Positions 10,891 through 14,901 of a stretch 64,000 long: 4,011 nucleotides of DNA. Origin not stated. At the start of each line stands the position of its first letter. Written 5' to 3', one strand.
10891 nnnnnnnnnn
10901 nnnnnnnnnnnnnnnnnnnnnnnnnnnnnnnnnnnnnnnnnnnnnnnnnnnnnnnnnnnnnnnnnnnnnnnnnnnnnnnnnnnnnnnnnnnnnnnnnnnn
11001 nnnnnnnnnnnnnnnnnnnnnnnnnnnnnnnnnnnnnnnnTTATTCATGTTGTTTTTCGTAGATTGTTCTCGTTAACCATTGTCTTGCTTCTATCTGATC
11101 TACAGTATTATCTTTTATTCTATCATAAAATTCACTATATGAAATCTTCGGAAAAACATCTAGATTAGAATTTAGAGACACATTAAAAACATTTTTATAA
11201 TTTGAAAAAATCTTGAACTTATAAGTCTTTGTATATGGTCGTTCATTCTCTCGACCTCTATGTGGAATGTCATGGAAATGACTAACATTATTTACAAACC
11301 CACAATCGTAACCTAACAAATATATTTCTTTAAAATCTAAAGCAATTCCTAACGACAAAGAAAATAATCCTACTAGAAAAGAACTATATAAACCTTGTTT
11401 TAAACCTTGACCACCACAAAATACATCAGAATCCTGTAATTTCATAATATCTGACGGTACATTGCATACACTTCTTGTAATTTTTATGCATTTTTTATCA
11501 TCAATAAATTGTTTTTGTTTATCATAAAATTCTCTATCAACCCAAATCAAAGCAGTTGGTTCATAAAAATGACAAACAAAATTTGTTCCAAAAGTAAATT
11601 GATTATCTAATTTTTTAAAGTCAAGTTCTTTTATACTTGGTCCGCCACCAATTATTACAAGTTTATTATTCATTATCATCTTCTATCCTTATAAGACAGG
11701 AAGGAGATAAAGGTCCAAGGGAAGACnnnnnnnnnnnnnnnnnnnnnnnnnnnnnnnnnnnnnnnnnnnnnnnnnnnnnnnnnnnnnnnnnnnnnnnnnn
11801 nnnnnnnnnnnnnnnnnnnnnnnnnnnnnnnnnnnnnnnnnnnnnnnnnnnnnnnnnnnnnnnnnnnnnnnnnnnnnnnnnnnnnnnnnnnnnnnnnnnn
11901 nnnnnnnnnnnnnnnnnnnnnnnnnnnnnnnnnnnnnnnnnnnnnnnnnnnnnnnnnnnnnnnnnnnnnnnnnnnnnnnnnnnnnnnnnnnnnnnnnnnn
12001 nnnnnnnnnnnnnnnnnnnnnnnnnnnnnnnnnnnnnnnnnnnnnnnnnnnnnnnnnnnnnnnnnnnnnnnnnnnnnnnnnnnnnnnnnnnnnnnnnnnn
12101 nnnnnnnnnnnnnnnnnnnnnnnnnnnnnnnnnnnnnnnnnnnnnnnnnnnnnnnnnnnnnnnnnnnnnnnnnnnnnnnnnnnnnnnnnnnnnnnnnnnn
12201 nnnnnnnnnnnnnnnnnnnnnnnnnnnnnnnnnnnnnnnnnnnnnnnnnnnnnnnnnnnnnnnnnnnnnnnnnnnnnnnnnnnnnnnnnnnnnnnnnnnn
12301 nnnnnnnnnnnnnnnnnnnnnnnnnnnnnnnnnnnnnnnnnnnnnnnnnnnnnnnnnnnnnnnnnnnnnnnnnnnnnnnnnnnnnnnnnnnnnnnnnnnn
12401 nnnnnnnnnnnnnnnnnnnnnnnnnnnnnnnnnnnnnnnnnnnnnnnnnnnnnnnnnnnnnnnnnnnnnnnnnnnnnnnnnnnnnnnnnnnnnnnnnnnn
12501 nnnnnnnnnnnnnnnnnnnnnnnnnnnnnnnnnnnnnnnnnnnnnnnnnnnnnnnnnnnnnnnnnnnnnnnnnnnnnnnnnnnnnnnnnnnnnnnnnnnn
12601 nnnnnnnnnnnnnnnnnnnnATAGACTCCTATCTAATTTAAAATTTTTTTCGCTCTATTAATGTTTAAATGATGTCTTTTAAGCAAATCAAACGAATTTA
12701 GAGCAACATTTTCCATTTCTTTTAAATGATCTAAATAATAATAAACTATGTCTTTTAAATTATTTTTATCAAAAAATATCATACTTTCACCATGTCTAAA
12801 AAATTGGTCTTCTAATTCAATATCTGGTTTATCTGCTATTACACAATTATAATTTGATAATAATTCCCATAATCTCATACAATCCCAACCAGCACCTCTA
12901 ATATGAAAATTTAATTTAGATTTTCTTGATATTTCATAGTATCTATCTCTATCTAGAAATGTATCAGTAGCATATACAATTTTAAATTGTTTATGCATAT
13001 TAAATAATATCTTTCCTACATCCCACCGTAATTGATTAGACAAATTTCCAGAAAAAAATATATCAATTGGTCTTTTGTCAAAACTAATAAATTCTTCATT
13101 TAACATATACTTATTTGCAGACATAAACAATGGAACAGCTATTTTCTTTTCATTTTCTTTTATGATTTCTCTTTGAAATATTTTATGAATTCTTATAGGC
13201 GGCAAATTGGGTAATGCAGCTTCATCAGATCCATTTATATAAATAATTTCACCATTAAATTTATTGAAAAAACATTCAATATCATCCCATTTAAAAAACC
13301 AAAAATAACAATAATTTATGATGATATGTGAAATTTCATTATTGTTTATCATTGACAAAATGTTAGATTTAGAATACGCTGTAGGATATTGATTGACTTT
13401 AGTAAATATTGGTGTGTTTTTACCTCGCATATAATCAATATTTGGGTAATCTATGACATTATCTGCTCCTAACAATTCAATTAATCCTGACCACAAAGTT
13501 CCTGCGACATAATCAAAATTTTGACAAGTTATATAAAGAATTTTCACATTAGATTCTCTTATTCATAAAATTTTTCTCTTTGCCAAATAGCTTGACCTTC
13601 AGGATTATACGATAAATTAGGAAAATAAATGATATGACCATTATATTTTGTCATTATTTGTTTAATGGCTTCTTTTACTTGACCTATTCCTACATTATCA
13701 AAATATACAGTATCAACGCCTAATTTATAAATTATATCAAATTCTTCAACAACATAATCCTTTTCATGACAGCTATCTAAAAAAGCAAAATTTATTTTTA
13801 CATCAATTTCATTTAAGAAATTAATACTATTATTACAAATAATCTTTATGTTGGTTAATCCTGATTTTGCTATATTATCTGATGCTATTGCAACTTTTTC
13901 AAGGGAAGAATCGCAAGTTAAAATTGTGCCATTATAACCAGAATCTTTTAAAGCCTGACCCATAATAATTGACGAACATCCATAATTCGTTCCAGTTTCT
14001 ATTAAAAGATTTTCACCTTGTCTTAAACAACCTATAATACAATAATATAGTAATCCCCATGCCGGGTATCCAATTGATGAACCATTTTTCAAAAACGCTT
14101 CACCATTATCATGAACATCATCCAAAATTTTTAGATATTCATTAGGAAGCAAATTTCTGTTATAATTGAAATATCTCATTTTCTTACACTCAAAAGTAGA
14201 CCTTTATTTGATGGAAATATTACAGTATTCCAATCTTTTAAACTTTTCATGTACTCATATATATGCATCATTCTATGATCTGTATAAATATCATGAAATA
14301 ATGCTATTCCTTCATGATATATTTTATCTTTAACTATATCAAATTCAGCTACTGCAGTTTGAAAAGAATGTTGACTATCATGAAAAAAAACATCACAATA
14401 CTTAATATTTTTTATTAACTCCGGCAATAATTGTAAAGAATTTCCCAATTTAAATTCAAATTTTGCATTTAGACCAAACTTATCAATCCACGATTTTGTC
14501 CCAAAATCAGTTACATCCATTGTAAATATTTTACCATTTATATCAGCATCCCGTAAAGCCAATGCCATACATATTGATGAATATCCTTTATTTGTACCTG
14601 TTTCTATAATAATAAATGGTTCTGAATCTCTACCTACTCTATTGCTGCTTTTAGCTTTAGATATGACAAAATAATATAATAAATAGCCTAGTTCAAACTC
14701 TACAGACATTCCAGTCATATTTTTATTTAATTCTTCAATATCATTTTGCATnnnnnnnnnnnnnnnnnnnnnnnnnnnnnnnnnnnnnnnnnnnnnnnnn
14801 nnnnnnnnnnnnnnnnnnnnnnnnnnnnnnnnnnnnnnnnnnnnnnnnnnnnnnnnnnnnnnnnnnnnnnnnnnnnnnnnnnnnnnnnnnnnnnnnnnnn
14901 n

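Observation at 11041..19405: Eight-kb glycan-modification island directly adjoining fibre/spike-like genes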

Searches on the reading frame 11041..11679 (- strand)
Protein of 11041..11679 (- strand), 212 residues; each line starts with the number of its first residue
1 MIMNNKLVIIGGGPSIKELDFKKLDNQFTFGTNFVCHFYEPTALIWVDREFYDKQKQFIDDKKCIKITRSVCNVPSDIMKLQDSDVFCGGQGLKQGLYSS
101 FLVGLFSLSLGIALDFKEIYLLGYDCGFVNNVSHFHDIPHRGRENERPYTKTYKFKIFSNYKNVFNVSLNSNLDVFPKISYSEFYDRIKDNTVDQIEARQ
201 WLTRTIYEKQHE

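Call 5: search_protein_families(library=pfam, proteins=[window:11041-11679:-], max_evalue=0.01)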
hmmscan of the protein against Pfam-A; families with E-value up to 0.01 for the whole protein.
window:11041-11679:- (212 aa): 2 families
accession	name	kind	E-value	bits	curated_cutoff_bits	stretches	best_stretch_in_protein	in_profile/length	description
PF01973.23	MptE-like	-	1.9e-05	25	34.6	1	87-130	129-170/171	6-hydroxymethylpterin diphosphokinase MptE-like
PF06480.20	FtsH_ext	-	0.0049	17.5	25.5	0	167-197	17-47/103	FtsH Extracellular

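Call 7: search_protein_families(library=phrogs, proteins=[window:11041-11679:-], max_evalue=0.001)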
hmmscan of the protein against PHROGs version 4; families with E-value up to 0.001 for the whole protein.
window:11041-11679:- (212 aa): 1 family
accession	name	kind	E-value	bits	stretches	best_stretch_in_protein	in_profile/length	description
phrog_4603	-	other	1.1e-13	52.1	1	10-183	1-171/178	alpha-2;3-sialyltransferase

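Call 35: search_protein_families(library=ncbifam, proteins=[window:11041-11679:-], max_evalue=0.01)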
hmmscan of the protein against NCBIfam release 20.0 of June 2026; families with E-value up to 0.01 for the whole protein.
window:11041-11679:- (212 aa): 0 families

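Call 63: search_solved_structures(query=window:11041-11679:-, max_evalue=10)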
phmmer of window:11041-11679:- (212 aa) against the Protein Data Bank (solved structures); distinct sequences matched with E-value up to 10: 7.
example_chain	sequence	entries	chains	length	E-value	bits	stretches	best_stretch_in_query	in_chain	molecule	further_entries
2x63_A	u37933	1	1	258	0.00025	24.1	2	6-30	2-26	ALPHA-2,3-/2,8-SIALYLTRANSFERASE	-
2x62_A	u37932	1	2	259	0.0003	23.8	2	6-30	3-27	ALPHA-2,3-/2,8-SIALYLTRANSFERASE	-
2drj_A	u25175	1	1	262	0.00043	23.3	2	5-30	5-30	Alpha-2,3/8-sialyltransferase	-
2wqq_A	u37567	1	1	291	0.00054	23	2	6-30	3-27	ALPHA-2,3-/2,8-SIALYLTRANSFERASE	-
1ro8_A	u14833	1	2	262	0.00072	22.6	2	5-30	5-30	alpha-2,3/8-sialyltransferase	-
1ro7_A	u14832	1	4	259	0.0011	22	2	6-30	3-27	alpha-2,3/8-sialyltransferase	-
2x61_A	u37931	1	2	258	0.0019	21.2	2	6-30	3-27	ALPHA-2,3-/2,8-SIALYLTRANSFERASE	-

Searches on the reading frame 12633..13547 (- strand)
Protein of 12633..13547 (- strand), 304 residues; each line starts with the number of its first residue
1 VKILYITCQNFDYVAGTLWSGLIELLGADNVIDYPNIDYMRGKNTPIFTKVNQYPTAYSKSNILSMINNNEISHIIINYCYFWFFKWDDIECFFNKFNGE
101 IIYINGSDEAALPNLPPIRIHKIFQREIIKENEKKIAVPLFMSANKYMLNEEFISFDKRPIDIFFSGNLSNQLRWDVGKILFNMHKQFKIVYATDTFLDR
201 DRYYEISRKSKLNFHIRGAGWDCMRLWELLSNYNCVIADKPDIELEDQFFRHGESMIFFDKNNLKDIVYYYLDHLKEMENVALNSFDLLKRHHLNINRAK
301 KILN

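Call 5: search_protein_families(library=pfam, proteins=[window:12633-13547:-], max_evalue=0.01)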
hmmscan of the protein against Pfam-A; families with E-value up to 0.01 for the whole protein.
window:12633-13547:- (304 aa): 1 family
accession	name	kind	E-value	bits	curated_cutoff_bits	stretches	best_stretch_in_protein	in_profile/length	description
PF13524.12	Glyco_trans_1_2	-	1.5e-08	35.2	25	1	195-304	32-144/144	Glycosyl transferase-like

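Call 7: search_protein_families(library=phrogs, proteins=[window:12633-13547:-], max_evalue=0.001)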
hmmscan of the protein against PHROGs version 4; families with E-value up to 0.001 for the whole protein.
window:12633-13547:- (304 aa): 0 families

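Call 35: search_protein_families(library=ncbifam, proteins=[window:12633-13547:-], max_evalue=0.01)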
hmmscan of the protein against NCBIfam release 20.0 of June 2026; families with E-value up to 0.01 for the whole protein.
window:12633-13547:- (304 aa): 0 families

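Call 98: search_solved_structures(query=window:12633-13547:-, max_evalue=1)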
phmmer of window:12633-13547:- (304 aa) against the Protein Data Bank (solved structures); distinct sequences matched with E-value up to 1: 0.

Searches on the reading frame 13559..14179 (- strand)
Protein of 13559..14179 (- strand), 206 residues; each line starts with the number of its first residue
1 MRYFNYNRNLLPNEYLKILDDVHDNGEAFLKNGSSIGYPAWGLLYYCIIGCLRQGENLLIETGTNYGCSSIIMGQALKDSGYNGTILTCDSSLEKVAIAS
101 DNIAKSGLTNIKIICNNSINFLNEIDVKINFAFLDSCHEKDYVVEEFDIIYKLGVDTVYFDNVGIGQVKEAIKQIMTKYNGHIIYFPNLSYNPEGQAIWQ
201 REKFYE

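Call 5: search_protein_families(library=pfam, proteins=[window:13559-14179:-], max_evalue=0.01)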
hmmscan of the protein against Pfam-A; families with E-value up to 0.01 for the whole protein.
window:13559-14179:- (206 aa): 3 families
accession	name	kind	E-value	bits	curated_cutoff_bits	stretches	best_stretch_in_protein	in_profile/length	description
PF13578.12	Methyltransf_24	-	2.2e-09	38.5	26.3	1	60-151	1-91/105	Methyltransferase domain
PF04989.18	RMNT_CmcI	-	0.00053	20.2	23.2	1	57-150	34-133/206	Rhamnosyl O-methyltransferase/CmcI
PF01596.23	Methyltransf_3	-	0.0013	18.5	22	1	59-137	48-129/204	O-methyltransferase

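Call 7: search_protein_families(library=phrogs, proteins=[window:13559-14179:-], max_evalue=0.001)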
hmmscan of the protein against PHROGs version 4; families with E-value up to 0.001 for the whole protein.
window:13559-14179:- (206 aa): 2 families
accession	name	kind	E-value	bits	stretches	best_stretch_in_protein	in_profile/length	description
phrog_24975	-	unknown function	1.7e-05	24.8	1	50-138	356-436/509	-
phrog_15516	-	other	6.3e-05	23.5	1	59-163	60-163/214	methyltransferase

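Call 35: search_protein_families(library=ncbifam, proteins=[window:13559-14179:-], max_evalue=0.01)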
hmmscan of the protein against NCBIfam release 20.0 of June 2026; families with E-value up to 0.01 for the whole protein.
window:13559-14179:- (206 aa): 3 families
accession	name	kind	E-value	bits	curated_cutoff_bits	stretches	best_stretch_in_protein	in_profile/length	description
NF045824.1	RhmsylMtase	equivalog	4.2e-05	23.1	400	1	57-151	62-159/226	rhamnosyl O-methyltransferase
NF001556.0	PRK00377.1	equivalog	0.0022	17.8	238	1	59-175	44-158/198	cobalt-precorrin-6Y C(15)-methyltransferase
NF041537.1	ArsM_AhpD_UU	exception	0.005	15.7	510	1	49-177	71-198/345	arsenite methyltransferase/AhpD domain selenoprotein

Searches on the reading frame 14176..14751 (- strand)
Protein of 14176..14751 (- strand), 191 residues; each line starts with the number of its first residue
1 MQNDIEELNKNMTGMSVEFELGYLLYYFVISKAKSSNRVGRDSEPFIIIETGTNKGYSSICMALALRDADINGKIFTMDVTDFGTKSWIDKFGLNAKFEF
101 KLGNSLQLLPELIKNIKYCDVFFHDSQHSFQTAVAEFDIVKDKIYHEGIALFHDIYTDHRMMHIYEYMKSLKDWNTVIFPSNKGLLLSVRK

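Call 5: search_protein_families(library=pfam, proteins=[window:14176-14751:-], max_evalue=0.01)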
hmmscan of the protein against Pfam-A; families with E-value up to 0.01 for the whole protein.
window:14176-14751:- (191 aa): 3 families
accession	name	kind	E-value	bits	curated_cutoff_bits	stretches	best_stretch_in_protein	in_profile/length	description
PF13578.12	Methyltransf_24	-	2.9e-15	57.5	26.3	1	49-155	1-105/105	Methyltransferase domain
PF01596.23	Methyltransf_3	-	5e-08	32.9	22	1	48-127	48-129/204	O-methyltransferase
PF04989.18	RMNT_CmcI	-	0.0097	16.1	23.2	0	44-139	32-132/206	Rhamnosyl O-methyltransferase/CmcI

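Call 7: search_protein_families(library=phrogs, proteins=[window:14176-14751:-], max_evalue=0.001)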
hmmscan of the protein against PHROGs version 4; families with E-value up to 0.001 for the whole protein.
window:14176-14751:- (191 aa): 0 families

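Call 35: search_protein_families(library=ncbifam, proteins=[window:14176-14751:-], max_evalue=0.01)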
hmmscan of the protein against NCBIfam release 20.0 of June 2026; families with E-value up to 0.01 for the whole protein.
window:14176-14751:- (191 aa): 1 family
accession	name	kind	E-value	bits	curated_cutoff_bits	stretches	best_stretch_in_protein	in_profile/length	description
NF045824.1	RhmsylMtase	equivalog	0.0009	18.7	400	0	42-88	58-104/226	rhamnosyl O-methyltransferase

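Call 97: search_solved_structures(query=window:14176-14751:-, max_evalue=0.1)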
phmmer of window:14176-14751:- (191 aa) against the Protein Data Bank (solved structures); distinct sequences matched with E-value up to 0.1: 48.
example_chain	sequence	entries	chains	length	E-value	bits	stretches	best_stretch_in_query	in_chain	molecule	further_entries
2hnk_A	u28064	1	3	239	7.5e-05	25.9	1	47-114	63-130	SAM-dependent O-methyltransferase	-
7cvu_A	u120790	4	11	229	0.00032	23.9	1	48-126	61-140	O-methyltransferase family 3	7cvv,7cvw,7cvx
8z8r_A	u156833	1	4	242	0.0013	21.9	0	49-131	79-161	Norbelladine 4'-O-methyltransferase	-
8z8t_A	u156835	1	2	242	0.0013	21.9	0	49-129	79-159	Norbelladine 4'-O-methyltransferase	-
8zfw_A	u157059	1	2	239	0.0013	21.8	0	49-129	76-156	Norbelladine 4'-O-methyltransferase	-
2gpy_A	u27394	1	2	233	0.003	20.7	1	43-129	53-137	O-methyltransferase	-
1sui_A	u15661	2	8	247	0.0041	20.2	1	49-118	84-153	Caffeoyl-CoA O-methyltransferase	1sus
4p58_A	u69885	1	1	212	0.0042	20.2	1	34-123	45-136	Catechol O-methyltransferase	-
8uke_A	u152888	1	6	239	0.0043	20.2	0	49-131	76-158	Norbelladine 4'-O-methyltransferase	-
8xe3_A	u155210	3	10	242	0.0045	20.1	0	49-131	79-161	Norbelladine 4'-O-methyltransferase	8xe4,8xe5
8z8o_A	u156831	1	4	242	0.0046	20.1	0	49-129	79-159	Norbelladine 4'-O-methyltransferase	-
4p7f_A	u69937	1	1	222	0.0074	19.4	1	34-122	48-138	Catechol O-methyltransferase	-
8z8p_A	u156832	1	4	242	0.0083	19.2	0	49-131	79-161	Norbelladine 4'-O-methyltransferase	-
8z8s_A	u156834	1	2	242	0.0086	19.2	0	49-129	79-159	Norbelladine 4'-O-methyltransferase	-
3r3h_A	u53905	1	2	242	0.014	18.5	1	48-115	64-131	O-methyltransferase, SAM-dependent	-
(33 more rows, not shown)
